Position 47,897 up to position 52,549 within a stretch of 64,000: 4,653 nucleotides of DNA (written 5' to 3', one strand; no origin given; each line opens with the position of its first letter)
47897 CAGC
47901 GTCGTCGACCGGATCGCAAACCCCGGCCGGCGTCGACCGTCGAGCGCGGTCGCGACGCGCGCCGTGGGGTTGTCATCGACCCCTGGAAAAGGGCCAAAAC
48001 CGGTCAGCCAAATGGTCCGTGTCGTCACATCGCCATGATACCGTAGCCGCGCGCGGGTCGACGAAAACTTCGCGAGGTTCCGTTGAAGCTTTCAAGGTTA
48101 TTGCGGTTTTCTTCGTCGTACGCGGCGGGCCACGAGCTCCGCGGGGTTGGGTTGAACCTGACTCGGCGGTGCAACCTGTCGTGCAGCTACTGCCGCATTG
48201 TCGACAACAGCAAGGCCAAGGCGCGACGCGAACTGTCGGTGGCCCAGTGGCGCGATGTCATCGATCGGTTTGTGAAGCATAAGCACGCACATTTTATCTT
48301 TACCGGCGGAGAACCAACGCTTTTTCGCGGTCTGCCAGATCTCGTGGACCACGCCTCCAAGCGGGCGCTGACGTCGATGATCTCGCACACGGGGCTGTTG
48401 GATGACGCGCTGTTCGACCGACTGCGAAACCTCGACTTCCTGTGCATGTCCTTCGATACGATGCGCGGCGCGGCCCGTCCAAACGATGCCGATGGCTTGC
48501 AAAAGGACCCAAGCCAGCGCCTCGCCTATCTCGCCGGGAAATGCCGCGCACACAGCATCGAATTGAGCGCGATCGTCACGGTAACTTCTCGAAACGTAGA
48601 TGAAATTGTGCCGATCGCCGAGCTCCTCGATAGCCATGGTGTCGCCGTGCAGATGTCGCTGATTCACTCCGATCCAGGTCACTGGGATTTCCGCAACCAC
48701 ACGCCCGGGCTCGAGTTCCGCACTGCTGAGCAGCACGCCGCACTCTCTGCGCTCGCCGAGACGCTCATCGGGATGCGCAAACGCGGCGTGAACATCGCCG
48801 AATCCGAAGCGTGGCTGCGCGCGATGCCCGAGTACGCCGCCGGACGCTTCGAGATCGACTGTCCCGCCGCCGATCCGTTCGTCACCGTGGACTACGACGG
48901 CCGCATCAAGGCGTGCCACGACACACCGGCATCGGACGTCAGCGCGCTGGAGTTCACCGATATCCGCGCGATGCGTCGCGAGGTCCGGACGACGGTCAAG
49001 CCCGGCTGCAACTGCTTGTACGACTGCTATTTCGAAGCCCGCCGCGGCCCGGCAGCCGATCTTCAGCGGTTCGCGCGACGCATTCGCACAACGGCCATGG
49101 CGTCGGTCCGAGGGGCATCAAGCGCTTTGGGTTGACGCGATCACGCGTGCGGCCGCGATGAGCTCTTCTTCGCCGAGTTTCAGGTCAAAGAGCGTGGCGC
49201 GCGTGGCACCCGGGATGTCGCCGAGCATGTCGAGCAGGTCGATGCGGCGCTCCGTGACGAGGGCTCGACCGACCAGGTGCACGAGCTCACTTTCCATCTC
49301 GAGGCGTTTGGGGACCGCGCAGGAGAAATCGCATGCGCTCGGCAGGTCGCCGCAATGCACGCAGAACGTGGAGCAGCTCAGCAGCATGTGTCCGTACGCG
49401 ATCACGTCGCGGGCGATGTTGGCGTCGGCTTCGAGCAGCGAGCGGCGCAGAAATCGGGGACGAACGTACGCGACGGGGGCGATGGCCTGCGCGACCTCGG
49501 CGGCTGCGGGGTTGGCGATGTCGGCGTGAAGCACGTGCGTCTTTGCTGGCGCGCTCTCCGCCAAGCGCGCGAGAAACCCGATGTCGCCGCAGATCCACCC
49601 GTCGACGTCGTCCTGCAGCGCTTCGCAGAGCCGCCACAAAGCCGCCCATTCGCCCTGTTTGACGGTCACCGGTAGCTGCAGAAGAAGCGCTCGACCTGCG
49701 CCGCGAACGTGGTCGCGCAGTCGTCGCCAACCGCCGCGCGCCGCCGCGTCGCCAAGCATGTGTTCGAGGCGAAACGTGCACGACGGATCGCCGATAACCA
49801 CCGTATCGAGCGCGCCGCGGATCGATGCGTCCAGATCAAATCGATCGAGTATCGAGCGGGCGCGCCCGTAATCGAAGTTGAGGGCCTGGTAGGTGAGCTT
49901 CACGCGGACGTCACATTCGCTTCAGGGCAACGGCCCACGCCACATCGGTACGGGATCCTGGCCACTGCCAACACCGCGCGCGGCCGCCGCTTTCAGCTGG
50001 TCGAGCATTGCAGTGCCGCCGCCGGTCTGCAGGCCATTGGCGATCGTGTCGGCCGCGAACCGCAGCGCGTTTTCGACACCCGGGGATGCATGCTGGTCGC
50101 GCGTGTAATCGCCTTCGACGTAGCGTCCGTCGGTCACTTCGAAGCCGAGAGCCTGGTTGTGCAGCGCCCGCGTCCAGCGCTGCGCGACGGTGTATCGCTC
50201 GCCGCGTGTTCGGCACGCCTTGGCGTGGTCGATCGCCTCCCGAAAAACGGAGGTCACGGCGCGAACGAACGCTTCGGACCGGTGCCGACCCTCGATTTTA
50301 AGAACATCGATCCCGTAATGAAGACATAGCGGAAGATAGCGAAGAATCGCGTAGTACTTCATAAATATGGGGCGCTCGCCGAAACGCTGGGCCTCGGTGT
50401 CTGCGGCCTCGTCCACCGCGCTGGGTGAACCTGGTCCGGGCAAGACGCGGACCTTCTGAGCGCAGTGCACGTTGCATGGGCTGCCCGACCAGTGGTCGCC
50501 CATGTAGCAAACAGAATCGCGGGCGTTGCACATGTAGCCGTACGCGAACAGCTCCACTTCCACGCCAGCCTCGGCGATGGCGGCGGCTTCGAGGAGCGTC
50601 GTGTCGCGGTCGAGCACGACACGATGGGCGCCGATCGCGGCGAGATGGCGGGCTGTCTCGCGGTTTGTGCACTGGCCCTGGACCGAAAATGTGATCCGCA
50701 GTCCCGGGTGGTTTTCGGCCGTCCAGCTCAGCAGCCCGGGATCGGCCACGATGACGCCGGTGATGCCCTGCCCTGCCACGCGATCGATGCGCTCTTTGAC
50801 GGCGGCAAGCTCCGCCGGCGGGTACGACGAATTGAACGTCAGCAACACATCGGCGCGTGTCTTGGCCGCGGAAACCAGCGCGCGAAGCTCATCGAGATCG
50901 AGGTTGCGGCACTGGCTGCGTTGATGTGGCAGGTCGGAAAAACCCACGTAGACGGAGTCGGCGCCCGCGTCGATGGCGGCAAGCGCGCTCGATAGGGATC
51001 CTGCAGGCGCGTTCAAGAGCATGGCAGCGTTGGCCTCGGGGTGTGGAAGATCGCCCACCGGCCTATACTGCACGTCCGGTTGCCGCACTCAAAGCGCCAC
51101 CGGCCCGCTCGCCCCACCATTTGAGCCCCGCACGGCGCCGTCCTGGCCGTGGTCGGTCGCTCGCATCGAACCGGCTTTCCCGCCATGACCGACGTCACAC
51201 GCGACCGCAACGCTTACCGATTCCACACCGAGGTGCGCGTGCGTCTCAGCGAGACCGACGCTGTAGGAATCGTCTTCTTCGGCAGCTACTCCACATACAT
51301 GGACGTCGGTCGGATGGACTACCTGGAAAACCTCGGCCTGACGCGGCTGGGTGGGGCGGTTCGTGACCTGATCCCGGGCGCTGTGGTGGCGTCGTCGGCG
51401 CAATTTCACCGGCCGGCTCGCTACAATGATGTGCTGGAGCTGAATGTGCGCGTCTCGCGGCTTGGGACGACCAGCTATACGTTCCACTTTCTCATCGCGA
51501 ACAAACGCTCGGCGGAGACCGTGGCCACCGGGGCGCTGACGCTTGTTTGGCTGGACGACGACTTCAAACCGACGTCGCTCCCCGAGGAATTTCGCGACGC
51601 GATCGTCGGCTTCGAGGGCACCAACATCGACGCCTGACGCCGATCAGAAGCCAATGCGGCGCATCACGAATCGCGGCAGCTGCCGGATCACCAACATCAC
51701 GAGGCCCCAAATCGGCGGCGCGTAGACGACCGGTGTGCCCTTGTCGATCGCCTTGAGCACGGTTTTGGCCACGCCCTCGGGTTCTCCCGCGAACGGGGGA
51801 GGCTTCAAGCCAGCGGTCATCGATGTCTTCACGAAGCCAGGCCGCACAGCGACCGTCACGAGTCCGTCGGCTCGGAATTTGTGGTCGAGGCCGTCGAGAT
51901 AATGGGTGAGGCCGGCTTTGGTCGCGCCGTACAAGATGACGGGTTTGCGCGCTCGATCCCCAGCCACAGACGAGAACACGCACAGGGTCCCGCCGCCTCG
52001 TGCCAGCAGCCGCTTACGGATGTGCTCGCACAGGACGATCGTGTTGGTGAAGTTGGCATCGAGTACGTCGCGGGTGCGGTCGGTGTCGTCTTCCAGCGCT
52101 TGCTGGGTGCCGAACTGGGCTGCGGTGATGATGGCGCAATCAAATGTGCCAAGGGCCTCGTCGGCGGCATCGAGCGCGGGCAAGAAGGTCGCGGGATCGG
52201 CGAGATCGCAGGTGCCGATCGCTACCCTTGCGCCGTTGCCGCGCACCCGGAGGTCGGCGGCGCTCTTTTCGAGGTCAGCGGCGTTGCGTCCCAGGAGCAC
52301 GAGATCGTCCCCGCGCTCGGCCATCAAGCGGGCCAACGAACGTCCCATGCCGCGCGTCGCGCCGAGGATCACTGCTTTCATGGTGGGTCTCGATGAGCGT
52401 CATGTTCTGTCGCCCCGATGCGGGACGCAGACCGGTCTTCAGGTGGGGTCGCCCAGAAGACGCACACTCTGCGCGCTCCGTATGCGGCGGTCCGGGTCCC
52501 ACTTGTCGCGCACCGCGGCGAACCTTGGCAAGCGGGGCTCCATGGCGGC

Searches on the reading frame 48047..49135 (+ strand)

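Call 83: search_protein_families(library=pfam, proteins=[window:48047-49135:+], max_evalue=0.0001)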
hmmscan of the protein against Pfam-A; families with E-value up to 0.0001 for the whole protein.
window:48047-49135:+ (362 aa): 2 families
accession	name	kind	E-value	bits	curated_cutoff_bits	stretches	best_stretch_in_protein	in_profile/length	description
PF04055.27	Radical_SAM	-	5.7e-14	53.1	29.5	1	37-142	2-115/166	Radical SAM superfamily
PF13353.11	Fer4_12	-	2.3e-05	25.1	22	1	40-122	13-97/137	4Fe-4S single cluster domain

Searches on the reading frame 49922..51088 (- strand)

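Call 83: search_protein_families(library=pfam, proteins=[window:49922-51088:-], max_evalue=0.0001)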
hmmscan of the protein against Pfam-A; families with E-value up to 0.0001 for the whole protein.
window:49922-51088:- (388 aa): 1 family
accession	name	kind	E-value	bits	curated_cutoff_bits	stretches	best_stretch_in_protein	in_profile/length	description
PF01136.24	Peptidase_U32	-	3.1e-38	131.8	22.4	1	95-312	2-217/233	Peptidase family U32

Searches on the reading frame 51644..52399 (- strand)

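Call 83: search_protein_families(library=pfam, proteins=[window:51644-52399:-], max_evalue=0.0001)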
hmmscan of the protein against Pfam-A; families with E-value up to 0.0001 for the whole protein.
window:51644-52399:- (251 aa): 4 families
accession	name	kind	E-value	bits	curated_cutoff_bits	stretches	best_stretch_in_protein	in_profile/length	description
PF00106.31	adh_short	-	4e-30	105.2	26.6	1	9-198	3-190/195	short chain dehydrogenase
PF13561.12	adh_short_C2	-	3.9e-22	79.4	27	1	13-199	1-185/236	Enoyl-(Acyl carrier protein) reductase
PF08659.16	KR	-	4.7e-14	53.2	22.6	1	10-190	4-178/180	KR domain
PF01370.27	Epimerase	-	8.3e-05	22.5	20.9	1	10-175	2-160/240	NAD dependent epimerase/dehydratase family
